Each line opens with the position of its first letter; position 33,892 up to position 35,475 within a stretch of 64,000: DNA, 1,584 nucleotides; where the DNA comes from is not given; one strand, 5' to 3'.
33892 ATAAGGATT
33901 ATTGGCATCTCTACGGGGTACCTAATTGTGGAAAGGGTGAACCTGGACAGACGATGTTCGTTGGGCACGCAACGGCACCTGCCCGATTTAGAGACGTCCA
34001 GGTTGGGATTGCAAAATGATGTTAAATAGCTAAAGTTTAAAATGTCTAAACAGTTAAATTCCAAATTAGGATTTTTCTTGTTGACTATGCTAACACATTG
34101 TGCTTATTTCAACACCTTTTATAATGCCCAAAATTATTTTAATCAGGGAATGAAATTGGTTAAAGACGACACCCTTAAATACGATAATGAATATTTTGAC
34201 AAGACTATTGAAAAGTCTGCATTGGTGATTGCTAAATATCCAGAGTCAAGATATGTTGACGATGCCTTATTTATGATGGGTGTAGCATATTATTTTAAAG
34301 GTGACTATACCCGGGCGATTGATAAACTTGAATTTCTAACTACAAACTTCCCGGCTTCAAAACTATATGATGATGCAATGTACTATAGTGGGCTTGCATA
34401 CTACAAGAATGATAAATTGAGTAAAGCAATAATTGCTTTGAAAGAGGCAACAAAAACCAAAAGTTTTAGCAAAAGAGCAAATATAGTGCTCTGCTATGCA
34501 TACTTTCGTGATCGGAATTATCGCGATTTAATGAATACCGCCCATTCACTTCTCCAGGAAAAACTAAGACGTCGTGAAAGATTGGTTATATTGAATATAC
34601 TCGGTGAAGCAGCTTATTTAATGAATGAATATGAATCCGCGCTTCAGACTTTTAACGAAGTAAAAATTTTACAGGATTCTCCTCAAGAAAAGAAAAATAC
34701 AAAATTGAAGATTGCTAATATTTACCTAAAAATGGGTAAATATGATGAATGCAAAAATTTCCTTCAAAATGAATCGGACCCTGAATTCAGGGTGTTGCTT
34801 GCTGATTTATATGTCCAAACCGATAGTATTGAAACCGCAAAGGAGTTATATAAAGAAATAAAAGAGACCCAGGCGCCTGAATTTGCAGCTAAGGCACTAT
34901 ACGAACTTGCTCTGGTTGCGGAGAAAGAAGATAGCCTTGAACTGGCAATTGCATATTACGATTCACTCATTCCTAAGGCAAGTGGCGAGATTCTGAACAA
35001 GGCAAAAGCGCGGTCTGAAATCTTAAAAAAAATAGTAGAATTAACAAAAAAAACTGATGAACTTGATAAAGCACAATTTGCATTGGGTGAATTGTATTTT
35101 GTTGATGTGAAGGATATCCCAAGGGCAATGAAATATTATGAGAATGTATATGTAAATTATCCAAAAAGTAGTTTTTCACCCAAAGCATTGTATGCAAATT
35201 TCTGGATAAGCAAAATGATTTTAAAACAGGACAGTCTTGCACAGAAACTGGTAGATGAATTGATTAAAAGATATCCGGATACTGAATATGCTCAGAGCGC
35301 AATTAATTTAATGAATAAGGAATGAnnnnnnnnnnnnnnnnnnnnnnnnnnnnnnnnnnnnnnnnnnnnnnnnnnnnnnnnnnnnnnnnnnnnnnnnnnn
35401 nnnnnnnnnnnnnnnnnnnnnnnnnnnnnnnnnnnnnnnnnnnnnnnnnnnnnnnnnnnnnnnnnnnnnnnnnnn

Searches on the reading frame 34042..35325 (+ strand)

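Call 74: search_protein_families(library=pfam, proteins=[window:34042-35325:+], max_evalue=0.001)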
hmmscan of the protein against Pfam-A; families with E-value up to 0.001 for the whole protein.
window:34042-35325:+ (427 aa): 15 families
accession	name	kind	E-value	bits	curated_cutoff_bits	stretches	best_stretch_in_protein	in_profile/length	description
PF13174.12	TPR_6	-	7e-21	73.8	26.3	1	74-106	1-33/33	Tetratricopeptide repeat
PF13432.12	TPR_16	-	1.4e-17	64.3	32.7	1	77-138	1-59/65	Tetratricopeptide repeat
PF07719.23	TPR_2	-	2.3e-12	46.4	27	0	111-138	2-29/34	Tetratricopeptide repeat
PF14559.12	TPR_19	-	2.7e-12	47.2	25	0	244-287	22-65/68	Tetratricopeptide repeat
PF13428.12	TPR_14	-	6.9e-12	45.2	23.5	0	247-276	1-30/44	Tetratricopeptide repeat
PF00515.34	TPR_1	-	7e-11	41.9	27.8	0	224-241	7-24/34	Tetratricopeptide repeat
PF13525.12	YfiO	-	3.8e-10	40.3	25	1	77-134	9-66/203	Outer membrane lipoprotein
PF13424.12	TPR_12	-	1.8e-09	38.1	30.1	0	162-206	24-70/77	Tetratricopeptide repeat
PF13181.12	TPR_8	-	2.6e-09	36.9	25.7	0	222-242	5-25/34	Tetratricopeptide repeat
PF12895.13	ANAPC3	-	4.6e-08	33.7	27.2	0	162-243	7-81/82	Anaphase-promoting complex, cyclosome, subunit 3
PF09976.15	TPR_21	-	2.8e-06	27.7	25.5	1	189-278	84-177/193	Tetratricopeptide repeat-like domain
PF23914.1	TPR_CcmH_CycH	-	0.00015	22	42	0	120-210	60-150/158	Cytochrome c-type biogenesis protein H TPR domain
PF25064.1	ARM_TT21_5th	-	0.00024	21.8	27.8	0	250-306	4-58/117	TT21 fifth ARM repeats domain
PF13176.12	TPR_7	-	0.00084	19.7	27.9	0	75-97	1-23/36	Tetratricopeptide repeat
PF13512.12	TPR_18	-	0.00093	19.8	21.9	0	86-131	23-68/145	Tetratricopeptide repeat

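Call 78: search_protein_families(library=ncbifam, proteins=[window:34042-35325:+], max_evalue=0.01)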
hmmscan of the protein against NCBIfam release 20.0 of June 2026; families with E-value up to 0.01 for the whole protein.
window:34042-35325:+ (427 aa): 10 families
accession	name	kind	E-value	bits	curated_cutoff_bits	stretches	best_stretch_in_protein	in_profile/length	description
NF052312.1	T9SS_PorW_SprE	equivalog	2e-26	92.9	250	3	46-171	70-206/716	type IX secretion system periplasmic lipoprotein PorW/SprE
TIGR02795.1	tol_pal_ybgF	equivalog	9e-26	90.8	90.1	2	341-420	38-115/119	tol-pal system protein YbgF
TIGR03302.1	OM_YfiO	subfamily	1.7e-15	57.2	81.4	2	12-128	9-126/239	outer membrane protein assembly factor BamD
NF052415.1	T3SS_chap_SctY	equivalog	3.4e-08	34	70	1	111-204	7-100/106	type III secretion apparatus assembly chaperone SctY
NF040959.1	MamA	equivalog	5.8e-08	32.4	200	1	74-160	72-155/204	magnetosome protein MamA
NF008068.0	PRK10803.1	equivalog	3.3e-07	30.5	383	2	338-421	176-257/263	cell division protein CpoB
NF008756.0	PRK11788.1-4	equivalog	2.5e-06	26.8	474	1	66-172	134-242/389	lipopolysaccharide assembly protein LapB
NF008753.0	PRK11788.1-1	equivalog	0.00049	19.3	395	0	73-175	141-246/389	lipopolysaccharide assembly protein LapB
NF011886.0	PRK15359.1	equivalog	0.00061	19.6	146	0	111-171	25-86/144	type III secretion system chaperone protein SscB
NF008119.0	PRK10866.1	equivalog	0.0054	16.5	363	0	86-136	45-95/243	outer membrane protein assembly factor BamD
